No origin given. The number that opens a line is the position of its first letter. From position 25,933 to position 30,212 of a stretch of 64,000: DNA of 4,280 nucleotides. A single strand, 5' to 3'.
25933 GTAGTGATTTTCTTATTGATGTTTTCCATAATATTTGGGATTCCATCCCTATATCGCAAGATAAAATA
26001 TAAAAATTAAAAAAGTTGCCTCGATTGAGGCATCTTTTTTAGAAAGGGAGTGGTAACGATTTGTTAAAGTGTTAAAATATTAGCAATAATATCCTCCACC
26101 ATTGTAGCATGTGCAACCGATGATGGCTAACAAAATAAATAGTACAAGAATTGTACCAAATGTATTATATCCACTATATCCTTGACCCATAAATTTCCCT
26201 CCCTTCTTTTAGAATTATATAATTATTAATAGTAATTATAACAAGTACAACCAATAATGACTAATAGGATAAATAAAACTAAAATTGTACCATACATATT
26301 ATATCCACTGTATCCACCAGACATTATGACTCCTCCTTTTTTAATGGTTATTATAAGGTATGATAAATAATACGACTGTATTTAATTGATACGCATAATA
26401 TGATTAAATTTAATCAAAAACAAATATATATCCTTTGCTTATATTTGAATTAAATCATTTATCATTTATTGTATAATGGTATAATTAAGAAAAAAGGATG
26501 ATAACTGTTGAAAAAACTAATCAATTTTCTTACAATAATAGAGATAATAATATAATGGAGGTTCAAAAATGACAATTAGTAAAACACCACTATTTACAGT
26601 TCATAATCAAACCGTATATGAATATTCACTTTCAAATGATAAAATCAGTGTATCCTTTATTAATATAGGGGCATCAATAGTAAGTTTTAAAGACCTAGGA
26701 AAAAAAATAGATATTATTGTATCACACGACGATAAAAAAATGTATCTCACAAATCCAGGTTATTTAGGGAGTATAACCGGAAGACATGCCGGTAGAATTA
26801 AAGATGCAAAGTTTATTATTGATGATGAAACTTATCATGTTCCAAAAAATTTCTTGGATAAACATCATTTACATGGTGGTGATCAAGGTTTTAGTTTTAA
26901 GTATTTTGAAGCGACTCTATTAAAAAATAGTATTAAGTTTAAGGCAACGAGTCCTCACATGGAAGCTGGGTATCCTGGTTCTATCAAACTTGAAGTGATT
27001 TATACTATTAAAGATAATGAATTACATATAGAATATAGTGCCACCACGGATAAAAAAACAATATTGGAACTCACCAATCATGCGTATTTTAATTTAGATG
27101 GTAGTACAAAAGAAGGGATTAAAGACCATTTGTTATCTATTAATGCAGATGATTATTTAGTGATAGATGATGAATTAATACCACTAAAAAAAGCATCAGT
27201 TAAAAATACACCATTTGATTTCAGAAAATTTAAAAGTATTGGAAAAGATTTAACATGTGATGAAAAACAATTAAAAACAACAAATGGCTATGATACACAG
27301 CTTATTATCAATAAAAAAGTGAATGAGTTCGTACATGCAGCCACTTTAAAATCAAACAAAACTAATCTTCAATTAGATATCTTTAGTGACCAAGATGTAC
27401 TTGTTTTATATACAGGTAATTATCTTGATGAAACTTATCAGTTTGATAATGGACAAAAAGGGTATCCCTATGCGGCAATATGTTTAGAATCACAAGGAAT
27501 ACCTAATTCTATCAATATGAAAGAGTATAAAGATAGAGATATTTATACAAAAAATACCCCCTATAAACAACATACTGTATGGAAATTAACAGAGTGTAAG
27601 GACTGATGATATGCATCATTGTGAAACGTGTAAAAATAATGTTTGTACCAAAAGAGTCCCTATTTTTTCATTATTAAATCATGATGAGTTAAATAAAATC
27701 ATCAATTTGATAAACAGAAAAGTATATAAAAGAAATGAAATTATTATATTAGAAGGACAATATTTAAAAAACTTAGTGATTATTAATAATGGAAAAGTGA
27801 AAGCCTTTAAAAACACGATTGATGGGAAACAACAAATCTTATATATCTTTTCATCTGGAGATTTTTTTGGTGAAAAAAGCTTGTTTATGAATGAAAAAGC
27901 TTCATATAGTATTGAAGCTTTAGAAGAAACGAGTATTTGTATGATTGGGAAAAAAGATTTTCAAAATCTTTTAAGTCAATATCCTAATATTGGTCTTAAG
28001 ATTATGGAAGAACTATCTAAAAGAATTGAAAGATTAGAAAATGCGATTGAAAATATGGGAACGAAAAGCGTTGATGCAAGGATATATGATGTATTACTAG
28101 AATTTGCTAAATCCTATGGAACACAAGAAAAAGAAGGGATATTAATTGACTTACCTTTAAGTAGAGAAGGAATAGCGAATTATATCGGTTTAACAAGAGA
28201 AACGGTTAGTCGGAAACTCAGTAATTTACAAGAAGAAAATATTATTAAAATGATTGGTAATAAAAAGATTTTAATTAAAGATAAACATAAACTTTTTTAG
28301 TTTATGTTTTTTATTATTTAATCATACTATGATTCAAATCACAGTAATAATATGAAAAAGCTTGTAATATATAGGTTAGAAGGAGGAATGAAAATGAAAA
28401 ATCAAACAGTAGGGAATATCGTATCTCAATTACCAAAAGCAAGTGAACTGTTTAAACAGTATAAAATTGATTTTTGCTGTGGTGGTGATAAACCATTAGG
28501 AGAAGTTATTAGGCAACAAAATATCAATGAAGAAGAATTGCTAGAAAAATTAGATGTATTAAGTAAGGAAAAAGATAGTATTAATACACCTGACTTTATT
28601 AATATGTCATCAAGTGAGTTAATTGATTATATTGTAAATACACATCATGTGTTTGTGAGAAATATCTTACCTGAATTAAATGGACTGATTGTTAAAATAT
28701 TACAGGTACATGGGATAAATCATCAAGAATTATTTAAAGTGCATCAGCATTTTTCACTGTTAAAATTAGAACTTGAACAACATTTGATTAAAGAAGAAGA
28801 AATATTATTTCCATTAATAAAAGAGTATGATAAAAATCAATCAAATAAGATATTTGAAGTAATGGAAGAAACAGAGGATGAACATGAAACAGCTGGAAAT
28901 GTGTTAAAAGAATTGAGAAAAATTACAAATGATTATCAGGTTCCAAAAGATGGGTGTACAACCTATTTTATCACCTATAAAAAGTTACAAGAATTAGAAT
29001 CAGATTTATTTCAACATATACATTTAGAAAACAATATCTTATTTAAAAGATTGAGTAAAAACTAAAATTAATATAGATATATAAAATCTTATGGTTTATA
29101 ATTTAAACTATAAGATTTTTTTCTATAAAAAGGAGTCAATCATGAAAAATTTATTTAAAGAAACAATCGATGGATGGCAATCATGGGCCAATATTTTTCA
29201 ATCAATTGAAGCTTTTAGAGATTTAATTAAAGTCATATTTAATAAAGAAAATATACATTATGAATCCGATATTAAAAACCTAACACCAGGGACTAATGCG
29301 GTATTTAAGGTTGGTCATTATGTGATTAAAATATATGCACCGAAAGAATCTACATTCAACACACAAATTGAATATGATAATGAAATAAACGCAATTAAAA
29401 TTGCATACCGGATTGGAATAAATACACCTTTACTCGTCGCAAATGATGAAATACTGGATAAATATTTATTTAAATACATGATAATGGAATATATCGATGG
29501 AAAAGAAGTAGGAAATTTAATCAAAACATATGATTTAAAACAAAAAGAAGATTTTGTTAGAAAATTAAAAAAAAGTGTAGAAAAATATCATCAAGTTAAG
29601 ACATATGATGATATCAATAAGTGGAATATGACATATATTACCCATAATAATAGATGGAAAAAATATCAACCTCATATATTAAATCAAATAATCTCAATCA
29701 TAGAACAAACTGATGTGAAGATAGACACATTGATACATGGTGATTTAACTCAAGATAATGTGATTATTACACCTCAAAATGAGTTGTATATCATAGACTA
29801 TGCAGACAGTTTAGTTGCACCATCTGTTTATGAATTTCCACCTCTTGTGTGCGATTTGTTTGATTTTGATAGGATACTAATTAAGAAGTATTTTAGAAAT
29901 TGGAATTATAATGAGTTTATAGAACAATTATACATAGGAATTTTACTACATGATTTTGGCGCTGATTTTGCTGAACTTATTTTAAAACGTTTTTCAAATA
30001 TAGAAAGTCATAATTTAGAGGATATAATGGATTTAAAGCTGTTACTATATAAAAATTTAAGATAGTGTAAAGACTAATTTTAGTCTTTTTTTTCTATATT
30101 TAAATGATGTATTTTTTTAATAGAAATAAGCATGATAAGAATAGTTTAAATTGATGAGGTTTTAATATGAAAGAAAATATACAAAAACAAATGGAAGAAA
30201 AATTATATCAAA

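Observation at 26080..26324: Two tandem, unannotated tiny YjcZ-like membrane proteins (36 and 32 aa) on the minus strand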

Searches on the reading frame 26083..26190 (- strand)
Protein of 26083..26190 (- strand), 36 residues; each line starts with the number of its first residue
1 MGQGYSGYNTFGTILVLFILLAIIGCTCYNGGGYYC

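Call 3: search_protein_families(library=ncbifam, proteins=[window:26083-26190:-], max_evalue=10)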
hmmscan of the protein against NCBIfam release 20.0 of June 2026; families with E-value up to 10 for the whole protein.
seq(36 aa): 1 family
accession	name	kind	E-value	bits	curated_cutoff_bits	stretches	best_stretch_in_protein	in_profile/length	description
TIGR01732.1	tiny_TM_bacill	subfamily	2.1e-06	27.4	21.35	1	7-27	3-24/26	YjcZ family sporulation protein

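Call 4: search_protein_families(library=pfam, proteins=[window:26083-26190:-], max_evalue=10)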
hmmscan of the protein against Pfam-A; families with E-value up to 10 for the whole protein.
seq(36 aa): 2 families
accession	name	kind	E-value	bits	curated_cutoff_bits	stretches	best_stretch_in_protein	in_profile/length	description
PF09680.15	YjcZ_2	-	5.3e-08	32.8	21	1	7-29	2-24/24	Family of unknown function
PF15069.11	FAM163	-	1.5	9.6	28.3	1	12-36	10-34/164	FAM163 family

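Call 10: find_encoding_contigs(protein=P0001, flank=3000, max_places=3)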
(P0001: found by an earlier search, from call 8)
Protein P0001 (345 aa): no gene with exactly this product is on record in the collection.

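Call 15: find_related_loci(query=A1, collection=genome_contigs, flank=3000)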
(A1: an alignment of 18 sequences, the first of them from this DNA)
Query A1 (36 aa) in genome_contigs; peptide patterns used: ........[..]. (x = any residue, [..] = any of these).
600 stretches matched a pattern (row limit reached: there are more); 29 encode a relative of the query (tblastn E <= 1e-3); 29 distinct loci.
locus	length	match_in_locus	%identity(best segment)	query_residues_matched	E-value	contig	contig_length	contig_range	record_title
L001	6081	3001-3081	63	2-28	6e-8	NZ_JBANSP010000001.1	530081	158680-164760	Paenibacillus sp. YIM B09110 Scaffold1, whole genome shotgun sequence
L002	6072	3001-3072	79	7-30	1e-7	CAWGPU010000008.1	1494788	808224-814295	MAG: uncultured Haloplasmataceae bacterium isolate MFD05502.bin.1.178 genome assembly, contig: contig_909, whole genome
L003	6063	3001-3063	86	14-34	3e-7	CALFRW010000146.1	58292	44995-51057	MAG TPA_asm: uncultured Haloplasmataceae bacterium isolate SRR1562003_bin.56_CONCOCT_v1.1_MAG genome assembly, contig: E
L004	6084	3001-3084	61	2-29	6e-7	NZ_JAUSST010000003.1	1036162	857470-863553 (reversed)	Paenibacillus harenae strain CC479 Ga0466903_03, whole genome shotgun sequence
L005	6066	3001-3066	73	11-32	8e-7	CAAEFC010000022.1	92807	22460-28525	MAG TPA_asm: Bacilli bacterium, isolate HGM10897, WGS project CAAEFC010000000 data, contig: ERS396532_100_k85_46324, who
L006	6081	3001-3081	63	2-28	9e-7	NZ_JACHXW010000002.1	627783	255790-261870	Paenibacillus endophyticus strain CECT 8234 Ga0372411_02, whole genome shotgun sequence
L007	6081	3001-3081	63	2-28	3e-6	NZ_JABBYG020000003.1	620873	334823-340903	Paenibacillus sp. PL91 NODE_3, whole genome shotgun sequence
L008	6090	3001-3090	60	1-28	5e-6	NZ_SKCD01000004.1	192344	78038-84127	Paenibacillus luteus strain R-3 NODE_13, whole genome shotgun sequence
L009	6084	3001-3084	61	7-34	6e-6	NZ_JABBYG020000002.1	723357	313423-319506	Paenibacillus sp. PL91 NODE_2, whole genome shotgun sequence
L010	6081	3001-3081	56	4-28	7e-6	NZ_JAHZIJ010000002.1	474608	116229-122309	Paenibacillus oenotherae strain DT7-4 NODE_2_length_474608_cov_19.5003_ID_629, whole genome shotgun sequence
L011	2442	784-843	80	14-33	7e-6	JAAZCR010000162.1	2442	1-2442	MAG: Bacilli bacterium isolate AS07pgkLD_206 110743_AS07, whole genome shotgun sequence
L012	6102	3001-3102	56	3-34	9e-6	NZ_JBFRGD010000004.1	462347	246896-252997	Paenibacillus sp. 2TAB23 SCAFFOLD_3, whole genome shotgun sequence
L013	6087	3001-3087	55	1-29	9e-6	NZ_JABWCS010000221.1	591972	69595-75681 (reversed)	Paenibacillus agri strain JW14 737, whole genome shotgun sequence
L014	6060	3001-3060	75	7-26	1e-5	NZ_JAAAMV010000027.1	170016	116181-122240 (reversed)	Paenibacillus glycinis strain T1 contig27, whole genome shotgun sequence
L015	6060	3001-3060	65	9-28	1e-5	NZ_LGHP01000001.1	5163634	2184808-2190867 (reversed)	Bacillus sp. FJAT-28004 scaffold_0, whole genome shotgun sequence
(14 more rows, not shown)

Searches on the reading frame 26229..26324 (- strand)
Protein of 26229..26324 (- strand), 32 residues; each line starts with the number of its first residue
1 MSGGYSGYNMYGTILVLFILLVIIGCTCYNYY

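Call 3: search_protein_families(library=ncbifam, proteins=[window:26229-26324:-], max_evalue=10)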
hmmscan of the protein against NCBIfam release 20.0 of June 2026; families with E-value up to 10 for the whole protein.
seq(32 aa): 1 family
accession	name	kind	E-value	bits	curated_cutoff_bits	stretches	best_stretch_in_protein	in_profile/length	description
TIGR01732.1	tiny_TM_bacill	subfamily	0.001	18.8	21.35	1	13-27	10-24/26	YjcZ family sporulation protein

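Call 4: search_protein_families(library=pfam, proteins=[window:26229-26324:-], max_evalue=10)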
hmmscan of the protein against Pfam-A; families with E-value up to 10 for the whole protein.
seq(32 aa): 1 family
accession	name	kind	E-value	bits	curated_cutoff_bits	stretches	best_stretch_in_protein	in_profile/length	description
PF09680.15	YjcZ_2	-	3.3e-07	30.2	21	1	14-29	9-24/24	Family of unknown function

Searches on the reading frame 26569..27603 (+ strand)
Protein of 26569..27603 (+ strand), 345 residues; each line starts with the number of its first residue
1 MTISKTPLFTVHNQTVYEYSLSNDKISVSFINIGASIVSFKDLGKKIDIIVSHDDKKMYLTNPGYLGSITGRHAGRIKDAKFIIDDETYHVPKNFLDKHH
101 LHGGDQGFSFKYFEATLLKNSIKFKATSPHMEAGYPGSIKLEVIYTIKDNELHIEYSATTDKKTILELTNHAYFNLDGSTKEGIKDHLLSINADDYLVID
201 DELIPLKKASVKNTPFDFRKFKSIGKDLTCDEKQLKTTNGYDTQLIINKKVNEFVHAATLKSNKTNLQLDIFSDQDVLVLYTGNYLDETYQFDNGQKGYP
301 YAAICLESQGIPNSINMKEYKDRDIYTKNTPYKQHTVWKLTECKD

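Call 8: list_cluster_members(proteins=[window:26083-26190:-, window:26229-26324:-, window:26569-27603:+])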
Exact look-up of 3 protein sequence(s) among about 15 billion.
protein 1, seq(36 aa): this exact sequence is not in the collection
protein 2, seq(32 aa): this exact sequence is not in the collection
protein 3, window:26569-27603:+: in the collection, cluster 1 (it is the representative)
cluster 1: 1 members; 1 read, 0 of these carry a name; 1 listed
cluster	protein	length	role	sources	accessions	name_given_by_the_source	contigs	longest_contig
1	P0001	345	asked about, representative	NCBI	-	-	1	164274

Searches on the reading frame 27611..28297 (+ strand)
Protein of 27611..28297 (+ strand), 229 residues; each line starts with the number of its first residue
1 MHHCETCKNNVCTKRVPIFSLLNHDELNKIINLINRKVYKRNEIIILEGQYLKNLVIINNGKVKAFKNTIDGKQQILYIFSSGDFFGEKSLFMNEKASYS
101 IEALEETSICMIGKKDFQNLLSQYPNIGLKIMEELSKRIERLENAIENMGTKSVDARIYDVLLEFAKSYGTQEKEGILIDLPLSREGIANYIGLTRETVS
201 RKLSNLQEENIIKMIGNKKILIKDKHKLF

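Call 36: search_protein_families(library=pfam, proteins=[window:27611-28297:+], max_evalue=0.001)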
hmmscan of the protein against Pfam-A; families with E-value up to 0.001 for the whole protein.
window:27611-28297:+ (229 aa): 3 families
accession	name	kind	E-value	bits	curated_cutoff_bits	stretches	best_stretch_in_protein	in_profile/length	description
PF00027.35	cNMP_binding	-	5.2e-23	81.3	27.5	1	37-124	2-89/89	Cyclic nucleotide-binding domain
PF13545.12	HTH_Crp_2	-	8.5e-18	64.5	27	1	156-228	1-67/70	Crp-like helix-turn-helix domain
PF00325.26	Crp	-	8.3e-12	45.1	21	1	181-212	1-32/32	Bacterial regulatory proteins, crp family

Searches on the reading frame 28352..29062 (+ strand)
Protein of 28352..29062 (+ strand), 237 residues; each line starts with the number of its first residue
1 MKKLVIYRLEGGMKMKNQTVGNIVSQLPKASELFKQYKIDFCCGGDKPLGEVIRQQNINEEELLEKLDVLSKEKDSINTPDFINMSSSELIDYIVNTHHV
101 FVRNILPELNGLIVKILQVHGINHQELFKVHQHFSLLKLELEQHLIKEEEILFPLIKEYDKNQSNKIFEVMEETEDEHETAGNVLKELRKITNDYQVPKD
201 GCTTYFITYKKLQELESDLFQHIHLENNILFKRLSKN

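Call 36: search_protein_families(library=pfam, proteins=[window:28352-29062:+], max_evalue=0.001)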
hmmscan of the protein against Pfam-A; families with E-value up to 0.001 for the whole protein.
window:28352-29062:+ (237 aa): 2 families
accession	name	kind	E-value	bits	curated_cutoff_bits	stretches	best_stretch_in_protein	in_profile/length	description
PF04405.19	ScdA_N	-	1e-21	76.8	32.5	1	17-68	2-53/56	Domain of Unknown function (DUF542)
PF01814.28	Hemerythrin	-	2.2e-19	70.6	25.3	1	93-234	4-127/127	Hemerythrin HHE cation binding domain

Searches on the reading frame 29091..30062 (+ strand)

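Call 36: search_protein_families(library=pfam, proteins=[window:29091-30062:+], max_evalue=0.001)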
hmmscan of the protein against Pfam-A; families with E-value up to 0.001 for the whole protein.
window:29091-30062:+ (324 aa): 4 families
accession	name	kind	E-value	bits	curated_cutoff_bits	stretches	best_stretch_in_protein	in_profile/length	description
PF01636.29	APH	-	7.7e-13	49.2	23.2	1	71-253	13-210/239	Phosphotransferase enzyme family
PF01163.29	RIO1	-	2.4e-05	24.5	22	1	177-269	92-175/187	RIO domain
PF02958.26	EcKL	-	0.00032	20.6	22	1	153-278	168-279/294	Ecdysteroid kinase-like family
PF19974.5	TCAD9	-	0.00051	19.8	40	1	213-239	298-323/429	Ternary complex associated domain 9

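Call 62: search_protein_families(library=ncbifam, proteins=[window:29091-30062:+], max_evalue=0.001)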
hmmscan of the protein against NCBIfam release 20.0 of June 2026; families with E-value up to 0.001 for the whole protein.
window:29091-30062:+ (324 aa): 8 families
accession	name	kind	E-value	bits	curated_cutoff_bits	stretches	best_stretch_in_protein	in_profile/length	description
TIGR03724.2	arch_bud32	equivalog_domain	1.3e-08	34.5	125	1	96-182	41-118/193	KEOPS complex kinase/ATPase Bud32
NF011460.0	PRK14879.1-1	equivalog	1.2e-07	31.1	199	0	209-278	125-194/232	Kae1-associated kinase Bud32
NF011462.0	PRK14879.1-3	equivalog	7.7e-07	29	174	0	212-245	101-133/192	Kae1-associated kinase Bud32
NF011464.0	PRK14879.1-7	equivalog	1.8e-05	24.5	246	0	78-180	35-134/221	Kae1-associated kinase Bud32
NF011463.0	PRK14879.1-4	equivalog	3.4e-05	23.4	188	0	214-240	135-160/237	Kae1-associated kinase Bud32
NF011461.0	PRK14879.1-2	equivalog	5.5e-05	23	372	0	213-241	120-147/225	Kae1-associated kinase Bud32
NF007174.0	PRK09605.1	equivalog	0.0001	21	447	0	180-238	415-471/535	bifunctional N(6)-L-threonylcarbamoyladenine synthase/serine/threonine protein kinase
TIGR02172.1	Fb_sc_TIGR02172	paralog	0.0004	20.3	228.2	1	69-237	17-177/226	TIGR02172 family protein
